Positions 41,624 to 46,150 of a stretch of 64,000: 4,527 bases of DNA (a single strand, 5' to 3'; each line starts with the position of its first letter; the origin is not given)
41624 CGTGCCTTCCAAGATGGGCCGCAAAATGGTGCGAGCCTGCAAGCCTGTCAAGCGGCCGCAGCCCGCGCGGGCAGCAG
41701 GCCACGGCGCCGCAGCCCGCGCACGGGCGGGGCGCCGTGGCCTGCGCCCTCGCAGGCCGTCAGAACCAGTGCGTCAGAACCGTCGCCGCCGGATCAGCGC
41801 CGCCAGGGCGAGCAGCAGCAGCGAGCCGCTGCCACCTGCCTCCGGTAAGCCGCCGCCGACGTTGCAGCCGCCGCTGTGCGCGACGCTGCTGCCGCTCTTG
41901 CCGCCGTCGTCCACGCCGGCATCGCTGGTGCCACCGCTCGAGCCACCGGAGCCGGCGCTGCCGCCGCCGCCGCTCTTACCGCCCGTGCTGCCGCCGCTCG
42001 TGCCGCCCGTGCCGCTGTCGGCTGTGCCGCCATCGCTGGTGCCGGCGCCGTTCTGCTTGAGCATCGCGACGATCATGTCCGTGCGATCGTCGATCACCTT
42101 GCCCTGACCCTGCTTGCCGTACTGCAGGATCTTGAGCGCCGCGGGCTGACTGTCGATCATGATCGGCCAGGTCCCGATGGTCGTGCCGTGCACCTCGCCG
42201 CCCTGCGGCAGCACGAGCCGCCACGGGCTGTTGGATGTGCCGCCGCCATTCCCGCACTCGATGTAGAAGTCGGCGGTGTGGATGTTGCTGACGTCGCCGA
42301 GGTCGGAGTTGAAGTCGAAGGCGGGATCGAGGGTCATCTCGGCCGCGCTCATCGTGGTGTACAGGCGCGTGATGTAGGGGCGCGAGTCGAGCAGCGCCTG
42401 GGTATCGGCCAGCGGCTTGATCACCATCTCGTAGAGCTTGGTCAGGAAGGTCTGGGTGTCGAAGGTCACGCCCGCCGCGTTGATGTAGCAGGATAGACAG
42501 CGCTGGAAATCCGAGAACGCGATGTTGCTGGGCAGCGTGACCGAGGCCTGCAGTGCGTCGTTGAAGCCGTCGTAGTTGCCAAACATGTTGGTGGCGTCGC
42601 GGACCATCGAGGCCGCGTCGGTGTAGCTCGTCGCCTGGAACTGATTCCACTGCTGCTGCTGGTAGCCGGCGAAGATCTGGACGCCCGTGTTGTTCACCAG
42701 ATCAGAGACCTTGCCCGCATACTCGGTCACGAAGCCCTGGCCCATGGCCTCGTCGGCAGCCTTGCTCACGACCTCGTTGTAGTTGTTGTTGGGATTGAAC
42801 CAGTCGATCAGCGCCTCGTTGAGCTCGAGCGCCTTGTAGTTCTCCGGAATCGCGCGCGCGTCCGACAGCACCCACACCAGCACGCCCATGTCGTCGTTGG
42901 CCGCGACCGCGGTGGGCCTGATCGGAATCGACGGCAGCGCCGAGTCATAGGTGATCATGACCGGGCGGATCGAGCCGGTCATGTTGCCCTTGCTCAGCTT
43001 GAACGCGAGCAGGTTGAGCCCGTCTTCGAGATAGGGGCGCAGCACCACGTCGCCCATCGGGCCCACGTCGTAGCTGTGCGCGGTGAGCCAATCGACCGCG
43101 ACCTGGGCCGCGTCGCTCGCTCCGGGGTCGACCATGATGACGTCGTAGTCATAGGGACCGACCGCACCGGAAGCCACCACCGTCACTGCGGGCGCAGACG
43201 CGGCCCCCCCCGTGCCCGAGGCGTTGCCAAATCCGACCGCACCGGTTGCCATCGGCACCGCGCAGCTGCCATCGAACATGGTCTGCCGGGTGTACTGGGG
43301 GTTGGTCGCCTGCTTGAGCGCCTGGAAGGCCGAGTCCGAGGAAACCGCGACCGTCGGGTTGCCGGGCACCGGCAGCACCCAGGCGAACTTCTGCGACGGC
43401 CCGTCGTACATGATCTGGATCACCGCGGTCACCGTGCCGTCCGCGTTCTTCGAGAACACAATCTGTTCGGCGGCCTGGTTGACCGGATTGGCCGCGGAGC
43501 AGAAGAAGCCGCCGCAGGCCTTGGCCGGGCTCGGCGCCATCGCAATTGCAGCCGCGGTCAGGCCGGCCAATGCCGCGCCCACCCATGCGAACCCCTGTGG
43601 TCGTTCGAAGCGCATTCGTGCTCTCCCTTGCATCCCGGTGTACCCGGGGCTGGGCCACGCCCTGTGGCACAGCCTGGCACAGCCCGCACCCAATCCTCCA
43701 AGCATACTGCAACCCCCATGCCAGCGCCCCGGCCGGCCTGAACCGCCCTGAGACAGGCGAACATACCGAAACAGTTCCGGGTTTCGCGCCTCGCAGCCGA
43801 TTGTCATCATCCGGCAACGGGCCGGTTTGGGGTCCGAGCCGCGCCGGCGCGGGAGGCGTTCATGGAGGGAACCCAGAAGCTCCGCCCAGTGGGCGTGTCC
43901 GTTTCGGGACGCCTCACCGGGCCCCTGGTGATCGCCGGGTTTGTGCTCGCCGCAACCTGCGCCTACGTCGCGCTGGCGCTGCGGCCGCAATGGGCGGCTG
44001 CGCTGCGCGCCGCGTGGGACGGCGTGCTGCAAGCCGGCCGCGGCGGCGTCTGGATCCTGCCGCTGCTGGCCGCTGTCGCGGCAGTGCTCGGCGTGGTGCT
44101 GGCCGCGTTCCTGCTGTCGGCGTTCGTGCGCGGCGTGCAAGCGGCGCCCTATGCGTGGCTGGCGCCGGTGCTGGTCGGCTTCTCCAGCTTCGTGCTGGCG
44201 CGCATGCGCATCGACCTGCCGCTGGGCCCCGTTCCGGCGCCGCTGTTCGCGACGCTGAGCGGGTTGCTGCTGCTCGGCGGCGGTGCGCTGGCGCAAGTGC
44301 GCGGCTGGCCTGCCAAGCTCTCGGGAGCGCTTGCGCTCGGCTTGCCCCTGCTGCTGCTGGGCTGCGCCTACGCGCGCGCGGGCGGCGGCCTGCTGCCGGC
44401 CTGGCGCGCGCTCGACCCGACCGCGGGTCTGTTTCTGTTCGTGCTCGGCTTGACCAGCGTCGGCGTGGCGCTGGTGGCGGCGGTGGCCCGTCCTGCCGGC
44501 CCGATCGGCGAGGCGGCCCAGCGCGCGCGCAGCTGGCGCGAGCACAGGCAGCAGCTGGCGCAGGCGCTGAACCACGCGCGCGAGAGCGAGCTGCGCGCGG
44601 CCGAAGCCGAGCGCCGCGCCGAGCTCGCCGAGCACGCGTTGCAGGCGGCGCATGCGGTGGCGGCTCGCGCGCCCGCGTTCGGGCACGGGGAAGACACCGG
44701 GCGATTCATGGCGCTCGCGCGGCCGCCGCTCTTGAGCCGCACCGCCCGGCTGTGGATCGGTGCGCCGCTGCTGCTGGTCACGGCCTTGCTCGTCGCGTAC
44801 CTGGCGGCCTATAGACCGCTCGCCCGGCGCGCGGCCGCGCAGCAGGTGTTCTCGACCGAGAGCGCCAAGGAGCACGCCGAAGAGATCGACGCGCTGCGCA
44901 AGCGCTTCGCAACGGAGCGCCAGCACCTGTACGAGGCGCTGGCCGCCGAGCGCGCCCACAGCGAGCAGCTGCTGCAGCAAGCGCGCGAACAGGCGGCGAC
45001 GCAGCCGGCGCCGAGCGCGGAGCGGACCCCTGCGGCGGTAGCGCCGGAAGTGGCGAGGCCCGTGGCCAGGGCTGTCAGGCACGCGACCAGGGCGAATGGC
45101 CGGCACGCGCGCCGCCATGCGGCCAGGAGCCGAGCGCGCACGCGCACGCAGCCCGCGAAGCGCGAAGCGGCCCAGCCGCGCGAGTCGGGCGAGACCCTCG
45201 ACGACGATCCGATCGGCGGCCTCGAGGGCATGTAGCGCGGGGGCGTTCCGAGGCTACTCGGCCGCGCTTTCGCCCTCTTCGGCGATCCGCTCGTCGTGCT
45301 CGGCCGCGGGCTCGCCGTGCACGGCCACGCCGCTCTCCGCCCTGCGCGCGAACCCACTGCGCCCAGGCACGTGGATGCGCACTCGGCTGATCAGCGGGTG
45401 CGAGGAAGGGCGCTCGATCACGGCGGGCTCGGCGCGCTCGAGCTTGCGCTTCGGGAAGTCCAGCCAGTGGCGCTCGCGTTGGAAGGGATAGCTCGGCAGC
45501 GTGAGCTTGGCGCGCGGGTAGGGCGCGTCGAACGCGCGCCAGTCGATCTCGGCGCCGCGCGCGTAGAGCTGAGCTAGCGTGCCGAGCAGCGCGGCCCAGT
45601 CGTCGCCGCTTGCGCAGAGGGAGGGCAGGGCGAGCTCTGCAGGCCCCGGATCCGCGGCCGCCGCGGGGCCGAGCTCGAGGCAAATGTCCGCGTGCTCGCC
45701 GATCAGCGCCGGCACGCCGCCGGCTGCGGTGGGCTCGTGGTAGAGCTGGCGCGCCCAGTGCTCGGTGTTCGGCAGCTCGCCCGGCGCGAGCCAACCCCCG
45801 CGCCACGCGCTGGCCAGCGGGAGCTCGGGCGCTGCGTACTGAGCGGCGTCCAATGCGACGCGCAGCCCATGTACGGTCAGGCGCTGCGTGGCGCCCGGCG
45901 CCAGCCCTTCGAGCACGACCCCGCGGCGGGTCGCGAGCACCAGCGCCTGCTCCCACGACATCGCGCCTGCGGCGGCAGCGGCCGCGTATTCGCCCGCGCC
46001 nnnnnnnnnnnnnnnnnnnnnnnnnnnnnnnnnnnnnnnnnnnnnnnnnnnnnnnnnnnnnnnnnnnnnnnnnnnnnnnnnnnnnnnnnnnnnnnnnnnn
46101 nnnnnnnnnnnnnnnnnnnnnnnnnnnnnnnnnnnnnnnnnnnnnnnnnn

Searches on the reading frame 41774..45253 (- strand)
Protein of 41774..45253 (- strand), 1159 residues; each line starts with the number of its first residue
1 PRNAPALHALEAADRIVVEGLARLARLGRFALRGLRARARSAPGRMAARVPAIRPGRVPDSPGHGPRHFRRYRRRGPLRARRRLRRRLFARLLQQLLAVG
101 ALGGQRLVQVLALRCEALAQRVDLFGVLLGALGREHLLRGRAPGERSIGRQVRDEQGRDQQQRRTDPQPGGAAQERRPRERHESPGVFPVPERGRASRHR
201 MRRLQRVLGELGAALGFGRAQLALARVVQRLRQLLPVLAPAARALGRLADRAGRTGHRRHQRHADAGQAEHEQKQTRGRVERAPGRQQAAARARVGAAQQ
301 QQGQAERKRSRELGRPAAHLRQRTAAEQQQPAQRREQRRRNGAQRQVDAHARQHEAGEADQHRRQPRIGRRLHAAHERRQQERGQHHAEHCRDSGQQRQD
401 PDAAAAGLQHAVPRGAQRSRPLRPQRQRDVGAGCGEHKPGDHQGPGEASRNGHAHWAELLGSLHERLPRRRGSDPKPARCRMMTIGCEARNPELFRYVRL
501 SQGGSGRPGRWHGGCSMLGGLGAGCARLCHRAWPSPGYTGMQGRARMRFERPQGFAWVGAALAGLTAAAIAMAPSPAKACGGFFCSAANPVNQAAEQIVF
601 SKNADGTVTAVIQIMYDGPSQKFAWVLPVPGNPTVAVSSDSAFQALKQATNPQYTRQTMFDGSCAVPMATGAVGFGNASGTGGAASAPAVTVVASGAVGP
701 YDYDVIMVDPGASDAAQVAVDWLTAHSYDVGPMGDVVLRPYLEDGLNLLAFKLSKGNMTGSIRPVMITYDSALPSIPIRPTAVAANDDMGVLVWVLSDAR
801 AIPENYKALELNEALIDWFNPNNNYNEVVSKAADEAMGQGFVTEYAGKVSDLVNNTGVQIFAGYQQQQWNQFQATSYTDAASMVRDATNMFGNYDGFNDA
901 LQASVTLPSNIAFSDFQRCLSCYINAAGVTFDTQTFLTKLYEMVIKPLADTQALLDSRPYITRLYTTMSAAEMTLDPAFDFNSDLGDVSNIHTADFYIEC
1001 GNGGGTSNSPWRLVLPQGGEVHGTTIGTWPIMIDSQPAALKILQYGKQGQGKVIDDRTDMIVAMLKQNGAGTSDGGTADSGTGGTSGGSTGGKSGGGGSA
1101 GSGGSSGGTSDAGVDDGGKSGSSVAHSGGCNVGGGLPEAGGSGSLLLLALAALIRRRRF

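Call 19: search_protein_families(library=pfam, proteins=[window:41774-45253:-], max_evalue=0.00001)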
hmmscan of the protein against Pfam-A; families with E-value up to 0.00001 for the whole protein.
window:41774-45253:- (1159 aa): 1 family
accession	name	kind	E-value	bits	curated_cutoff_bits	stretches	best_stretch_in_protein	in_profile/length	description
PF10092.14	DUF2330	-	2.6e-32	112.6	24.7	1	577-850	4-239/279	Uncharacterized protein conserved in bacteria (DUF2330)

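Call 64: search_protein_families(library=pfam, proteins=[window:41774-45253:-], max_evalue=0.01)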
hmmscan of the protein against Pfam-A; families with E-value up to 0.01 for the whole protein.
window:41774-45253:- (1159 aa): 1 family
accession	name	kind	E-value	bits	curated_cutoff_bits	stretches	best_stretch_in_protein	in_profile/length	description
PF10092.14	DUF2330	-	2.6e-32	112.6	24.7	1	577-850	4-239/279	Uncharacterized protein conserved in bacteria (DUF2330)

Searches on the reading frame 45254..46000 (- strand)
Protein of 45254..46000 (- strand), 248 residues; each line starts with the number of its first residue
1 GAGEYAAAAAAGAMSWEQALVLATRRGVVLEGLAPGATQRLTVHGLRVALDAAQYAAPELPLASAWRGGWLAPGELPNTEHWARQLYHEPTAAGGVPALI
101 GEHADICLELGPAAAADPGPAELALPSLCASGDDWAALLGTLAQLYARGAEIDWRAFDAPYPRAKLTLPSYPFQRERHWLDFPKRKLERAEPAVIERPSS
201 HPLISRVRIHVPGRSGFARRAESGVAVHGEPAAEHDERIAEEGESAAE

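Call 50: search_protein_families(library=pfam, proteins=[window:45254-46000:-], max_evalue=1)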
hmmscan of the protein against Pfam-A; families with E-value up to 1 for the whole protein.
window:45254-46000:- (248 aa): 1 family
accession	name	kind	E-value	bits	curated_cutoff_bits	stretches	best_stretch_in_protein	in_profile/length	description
PF00698.26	Acyl_transf_1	-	0.044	13.7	32.7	1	3-38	93-129/319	Acyl transferase domain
